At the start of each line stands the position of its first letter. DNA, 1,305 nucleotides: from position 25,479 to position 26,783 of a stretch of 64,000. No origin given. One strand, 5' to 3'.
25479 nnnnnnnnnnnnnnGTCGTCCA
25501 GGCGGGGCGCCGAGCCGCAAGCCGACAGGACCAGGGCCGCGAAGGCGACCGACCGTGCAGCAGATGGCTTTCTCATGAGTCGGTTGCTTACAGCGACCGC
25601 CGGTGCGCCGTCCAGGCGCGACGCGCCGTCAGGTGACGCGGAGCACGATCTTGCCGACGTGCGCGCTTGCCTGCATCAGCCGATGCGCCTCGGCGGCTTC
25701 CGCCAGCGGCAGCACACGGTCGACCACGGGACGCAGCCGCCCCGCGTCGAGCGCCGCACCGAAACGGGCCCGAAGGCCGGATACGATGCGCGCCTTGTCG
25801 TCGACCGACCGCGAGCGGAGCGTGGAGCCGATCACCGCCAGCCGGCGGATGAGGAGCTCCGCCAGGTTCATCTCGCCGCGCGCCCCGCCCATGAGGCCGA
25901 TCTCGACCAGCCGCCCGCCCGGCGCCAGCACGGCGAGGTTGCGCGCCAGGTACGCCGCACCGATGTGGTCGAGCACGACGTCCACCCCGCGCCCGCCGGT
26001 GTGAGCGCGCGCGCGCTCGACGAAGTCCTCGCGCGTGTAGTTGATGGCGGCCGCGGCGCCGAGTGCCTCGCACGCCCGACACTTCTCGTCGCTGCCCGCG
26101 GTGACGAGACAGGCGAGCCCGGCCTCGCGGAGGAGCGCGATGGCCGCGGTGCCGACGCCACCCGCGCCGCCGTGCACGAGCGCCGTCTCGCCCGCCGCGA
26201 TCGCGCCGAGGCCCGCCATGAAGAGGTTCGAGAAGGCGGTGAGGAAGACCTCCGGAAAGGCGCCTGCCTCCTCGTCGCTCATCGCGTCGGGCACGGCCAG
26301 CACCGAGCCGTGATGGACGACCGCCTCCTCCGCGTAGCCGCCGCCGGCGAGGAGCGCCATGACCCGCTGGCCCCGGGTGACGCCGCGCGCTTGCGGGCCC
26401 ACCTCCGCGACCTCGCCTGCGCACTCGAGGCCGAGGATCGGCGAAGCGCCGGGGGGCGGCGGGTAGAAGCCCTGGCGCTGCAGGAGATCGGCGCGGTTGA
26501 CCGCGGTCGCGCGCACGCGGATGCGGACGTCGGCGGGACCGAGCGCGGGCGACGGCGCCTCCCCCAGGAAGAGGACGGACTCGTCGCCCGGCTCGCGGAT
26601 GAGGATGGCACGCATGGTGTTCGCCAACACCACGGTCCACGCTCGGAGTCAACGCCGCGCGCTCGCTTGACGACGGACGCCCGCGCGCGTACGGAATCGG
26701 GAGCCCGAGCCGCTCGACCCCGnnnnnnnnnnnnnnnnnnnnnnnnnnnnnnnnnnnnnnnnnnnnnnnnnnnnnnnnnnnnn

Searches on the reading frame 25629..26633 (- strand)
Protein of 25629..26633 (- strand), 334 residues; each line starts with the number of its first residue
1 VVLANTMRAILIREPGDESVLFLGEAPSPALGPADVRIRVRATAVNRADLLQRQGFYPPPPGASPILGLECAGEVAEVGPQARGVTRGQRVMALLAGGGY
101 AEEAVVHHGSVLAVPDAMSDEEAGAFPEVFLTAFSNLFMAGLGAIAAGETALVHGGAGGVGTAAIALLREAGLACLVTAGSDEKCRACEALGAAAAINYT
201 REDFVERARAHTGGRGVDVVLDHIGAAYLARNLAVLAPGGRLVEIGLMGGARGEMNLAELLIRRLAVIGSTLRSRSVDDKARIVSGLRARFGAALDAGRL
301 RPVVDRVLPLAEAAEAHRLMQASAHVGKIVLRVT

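Call 38: search_protein_families(library=pfam, proteins=[window:25629-26633:-], max_evalue=0.001)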
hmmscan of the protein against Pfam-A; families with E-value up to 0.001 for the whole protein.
window:25629-26633:- (334 aa): 3 families
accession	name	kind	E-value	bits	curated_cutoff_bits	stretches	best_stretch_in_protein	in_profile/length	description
PF13602.12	ADH_zinc_N_2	-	2.8e-27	96.7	27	1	191-331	1-134/134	Zinc-binding dehydrogenase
PF00107.32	ADH_zinc_N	-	2.8e-26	92.4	31.8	1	159-275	1-117/129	Zinc-binding dehydrogenase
PF08240.17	ADH_N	-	5.3e-15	56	23.5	1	32-116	1-104/104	Alcohol dehydrogenase GroES-like domain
